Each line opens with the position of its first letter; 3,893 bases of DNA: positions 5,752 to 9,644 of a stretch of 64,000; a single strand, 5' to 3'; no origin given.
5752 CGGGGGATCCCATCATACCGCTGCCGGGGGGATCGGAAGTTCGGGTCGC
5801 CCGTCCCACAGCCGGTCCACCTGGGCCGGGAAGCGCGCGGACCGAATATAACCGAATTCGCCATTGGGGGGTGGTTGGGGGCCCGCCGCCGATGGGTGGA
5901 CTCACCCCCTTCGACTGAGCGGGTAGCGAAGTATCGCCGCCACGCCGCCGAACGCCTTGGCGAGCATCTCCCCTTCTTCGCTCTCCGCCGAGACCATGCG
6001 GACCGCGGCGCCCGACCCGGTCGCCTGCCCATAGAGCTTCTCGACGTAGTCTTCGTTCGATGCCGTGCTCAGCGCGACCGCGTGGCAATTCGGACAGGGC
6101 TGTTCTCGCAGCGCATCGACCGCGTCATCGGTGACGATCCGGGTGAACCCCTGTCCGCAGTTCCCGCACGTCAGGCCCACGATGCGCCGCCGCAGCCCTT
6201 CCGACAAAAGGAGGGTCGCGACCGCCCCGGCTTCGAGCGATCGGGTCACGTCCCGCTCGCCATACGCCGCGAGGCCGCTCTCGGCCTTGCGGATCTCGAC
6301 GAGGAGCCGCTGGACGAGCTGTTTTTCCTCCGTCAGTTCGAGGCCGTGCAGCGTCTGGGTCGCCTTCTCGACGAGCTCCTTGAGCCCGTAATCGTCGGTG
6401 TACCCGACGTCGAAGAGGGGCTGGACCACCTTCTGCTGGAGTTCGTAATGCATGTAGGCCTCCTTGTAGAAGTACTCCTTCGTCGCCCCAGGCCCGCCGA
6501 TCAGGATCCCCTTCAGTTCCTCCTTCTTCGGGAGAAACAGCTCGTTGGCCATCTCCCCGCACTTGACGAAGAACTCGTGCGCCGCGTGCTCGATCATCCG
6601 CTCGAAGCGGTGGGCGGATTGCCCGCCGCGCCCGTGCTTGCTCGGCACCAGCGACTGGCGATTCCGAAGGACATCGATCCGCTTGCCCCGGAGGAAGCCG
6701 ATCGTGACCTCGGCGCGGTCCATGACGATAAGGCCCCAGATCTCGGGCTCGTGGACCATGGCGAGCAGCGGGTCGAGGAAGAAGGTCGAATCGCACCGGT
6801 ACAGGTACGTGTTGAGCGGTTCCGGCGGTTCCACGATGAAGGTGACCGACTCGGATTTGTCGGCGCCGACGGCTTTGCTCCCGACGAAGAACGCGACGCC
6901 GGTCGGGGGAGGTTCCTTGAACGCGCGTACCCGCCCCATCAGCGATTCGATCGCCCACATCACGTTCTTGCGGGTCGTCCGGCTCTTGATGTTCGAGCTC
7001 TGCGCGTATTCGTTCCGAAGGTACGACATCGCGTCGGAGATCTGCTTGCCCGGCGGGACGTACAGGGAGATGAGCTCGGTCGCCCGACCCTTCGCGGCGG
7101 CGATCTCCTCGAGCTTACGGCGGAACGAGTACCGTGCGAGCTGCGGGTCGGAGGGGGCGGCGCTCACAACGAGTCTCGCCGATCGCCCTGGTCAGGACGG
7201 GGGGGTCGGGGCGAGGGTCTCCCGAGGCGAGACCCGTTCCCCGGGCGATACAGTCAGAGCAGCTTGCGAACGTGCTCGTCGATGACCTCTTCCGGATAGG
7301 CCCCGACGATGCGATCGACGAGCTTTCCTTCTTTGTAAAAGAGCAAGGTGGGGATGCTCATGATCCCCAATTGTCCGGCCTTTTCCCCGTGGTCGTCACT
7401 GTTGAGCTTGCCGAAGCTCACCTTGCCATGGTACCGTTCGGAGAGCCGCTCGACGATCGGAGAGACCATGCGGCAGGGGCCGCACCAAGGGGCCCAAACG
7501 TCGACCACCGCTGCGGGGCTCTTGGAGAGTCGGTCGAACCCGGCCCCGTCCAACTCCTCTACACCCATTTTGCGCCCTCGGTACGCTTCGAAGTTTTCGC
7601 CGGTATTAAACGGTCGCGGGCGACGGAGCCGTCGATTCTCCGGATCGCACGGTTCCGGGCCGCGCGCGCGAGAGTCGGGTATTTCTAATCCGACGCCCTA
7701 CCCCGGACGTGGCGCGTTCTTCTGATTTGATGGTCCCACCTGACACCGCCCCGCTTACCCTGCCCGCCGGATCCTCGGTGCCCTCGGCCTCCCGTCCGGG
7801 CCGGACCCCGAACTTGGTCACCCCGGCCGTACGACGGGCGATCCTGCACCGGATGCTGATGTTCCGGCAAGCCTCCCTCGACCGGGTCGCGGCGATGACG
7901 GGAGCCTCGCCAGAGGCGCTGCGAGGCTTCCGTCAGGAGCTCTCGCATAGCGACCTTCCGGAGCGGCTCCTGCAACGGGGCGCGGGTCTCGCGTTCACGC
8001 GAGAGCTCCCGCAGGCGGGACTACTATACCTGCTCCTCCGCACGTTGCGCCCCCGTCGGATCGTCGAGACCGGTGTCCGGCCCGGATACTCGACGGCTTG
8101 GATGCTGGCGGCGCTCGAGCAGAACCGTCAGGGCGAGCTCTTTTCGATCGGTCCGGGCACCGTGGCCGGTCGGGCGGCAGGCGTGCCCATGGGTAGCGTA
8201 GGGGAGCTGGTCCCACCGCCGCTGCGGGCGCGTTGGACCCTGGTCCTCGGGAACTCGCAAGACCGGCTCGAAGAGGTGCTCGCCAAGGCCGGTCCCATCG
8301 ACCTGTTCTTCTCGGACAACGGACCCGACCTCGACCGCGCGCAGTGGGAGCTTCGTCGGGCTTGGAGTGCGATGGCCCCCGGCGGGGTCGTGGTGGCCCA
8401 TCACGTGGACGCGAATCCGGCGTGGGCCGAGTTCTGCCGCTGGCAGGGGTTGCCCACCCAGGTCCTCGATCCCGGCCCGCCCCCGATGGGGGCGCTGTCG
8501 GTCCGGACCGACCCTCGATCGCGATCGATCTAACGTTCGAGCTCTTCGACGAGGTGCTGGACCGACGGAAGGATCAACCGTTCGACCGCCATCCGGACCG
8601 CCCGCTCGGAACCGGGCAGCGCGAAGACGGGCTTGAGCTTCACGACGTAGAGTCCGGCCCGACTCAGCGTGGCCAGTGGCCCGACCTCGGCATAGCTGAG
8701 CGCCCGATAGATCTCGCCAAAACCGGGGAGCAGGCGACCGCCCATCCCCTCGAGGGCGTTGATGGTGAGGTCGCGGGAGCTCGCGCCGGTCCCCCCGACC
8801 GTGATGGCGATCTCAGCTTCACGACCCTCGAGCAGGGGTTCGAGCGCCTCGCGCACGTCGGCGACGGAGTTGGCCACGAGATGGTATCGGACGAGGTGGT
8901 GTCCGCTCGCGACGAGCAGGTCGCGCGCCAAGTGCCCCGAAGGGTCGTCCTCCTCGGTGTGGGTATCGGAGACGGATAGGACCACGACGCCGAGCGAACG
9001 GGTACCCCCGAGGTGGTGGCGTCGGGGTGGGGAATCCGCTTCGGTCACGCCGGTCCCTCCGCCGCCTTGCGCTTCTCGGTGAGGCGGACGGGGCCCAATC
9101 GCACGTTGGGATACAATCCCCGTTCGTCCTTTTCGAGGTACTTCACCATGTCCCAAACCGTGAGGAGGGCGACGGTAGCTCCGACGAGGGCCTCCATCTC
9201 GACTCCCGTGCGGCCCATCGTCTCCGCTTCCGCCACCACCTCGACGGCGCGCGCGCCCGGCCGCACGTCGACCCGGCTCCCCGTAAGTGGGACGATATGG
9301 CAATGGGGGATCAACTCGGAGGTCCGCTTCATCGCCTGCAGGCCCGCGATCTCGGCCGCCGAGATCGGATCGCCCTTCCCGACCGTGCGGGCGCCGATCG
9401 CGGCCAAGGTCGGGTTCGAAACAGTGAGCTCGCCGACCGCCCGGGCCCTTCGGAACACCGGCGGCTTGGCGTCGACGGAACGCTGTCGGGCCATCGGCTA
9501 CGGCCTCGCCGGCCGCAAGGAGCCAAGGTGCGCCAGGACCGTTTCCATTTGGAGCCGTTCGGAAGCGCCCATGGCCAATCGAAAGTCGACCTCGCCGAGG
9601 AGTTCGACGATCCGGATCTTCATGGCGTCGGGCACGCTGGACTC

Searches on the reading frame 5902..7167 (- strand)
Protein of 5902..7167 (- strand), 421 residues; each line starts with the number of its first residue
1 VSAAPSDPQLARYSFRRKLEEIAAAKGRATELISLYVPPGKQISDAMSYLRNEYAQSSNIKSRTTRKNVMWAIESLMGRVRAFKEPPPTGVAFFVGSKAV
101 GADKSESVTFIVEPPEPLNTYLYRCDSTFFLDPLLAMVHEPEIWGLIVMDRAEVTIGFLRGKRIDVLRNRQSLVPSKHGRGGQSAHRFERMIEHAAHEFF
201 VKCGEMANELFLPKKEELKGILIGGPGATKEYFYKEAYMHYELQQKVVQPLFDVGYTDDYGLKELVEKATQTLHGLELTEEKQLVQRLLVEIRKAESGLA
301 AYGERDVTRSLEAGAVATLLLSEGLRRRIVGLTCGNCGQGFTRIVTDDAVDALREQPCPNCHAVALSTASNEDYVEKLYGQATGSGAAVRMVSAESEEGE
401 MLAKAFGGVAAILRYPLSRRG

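Call 92: search_protein_families(library=pfam, proteins=[window:5902-7167:-], max_evalue=0.00001)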
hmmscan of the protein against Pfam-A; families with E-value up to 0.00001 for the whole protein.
window:5902-7167:- (421 aa): 5 families
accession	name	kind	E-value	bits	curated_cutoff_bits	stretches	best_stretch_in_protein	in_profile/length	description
PF03464.20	eRF1_2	-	6.5e-42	143.5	27.1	1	145-273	3-131/133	eRF1 domain 2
PF03465.20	eRF1_3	-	2.9e-23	82.8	25.8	1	279-417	2-106/106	eRF1 domain 3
PF03463.20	eRF1_1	-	1.6e-17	64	23.8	1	19-137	4-122/123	eRF1 domain 1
PF18854.6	baeRF_family10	-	2.4e-13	51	27.1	1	131-271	3-140/143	Bacterial archaeo-eukaryotic release factor family 10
PF18859.6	acVLRF1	-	3e-10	40.9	27.1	1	146-271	5-126/130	Actinobacteria/chloroflexi VLRF1 release factor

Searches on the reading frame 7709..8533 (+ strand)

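Call 92: search_protein_families(library=pfam, proteins=[window:7709-8533:+], max_evalue=0.00001)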
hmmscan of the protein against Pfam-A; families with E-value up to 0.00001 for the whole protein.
window:7709-8533:+ (274 aa): 1 family
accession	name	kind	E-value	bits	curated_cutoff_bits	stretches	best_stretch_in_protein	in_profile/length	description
PF13578.12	Methyltransf_24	-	9.6e-16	59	26.3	1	119-231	1-103/105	Methyltransferase domain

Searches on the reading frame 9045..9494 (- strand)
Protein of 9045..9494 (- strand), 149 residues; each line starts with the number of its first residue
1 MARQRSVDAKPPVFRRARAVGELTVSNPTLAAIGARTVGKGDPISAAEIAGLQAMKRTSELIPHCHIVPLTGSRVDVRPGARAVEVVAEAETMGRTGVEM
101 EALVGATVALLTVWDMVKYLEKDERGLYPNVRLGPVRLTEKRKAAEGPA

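Call 92: search_protein_families(library=pfam, proteins=[window:9045-9494:-], max_evalue=0.00001)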
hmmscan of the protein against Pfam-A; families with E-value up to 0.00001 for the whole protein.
window:9045-9494:- (149 aa): 1 family
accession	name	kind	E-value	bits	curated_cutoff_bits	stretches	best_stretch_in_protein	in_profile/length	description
PF01967.27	MoaC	-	1.3e-38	132.5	27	1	7-143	4-135/136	MoaC family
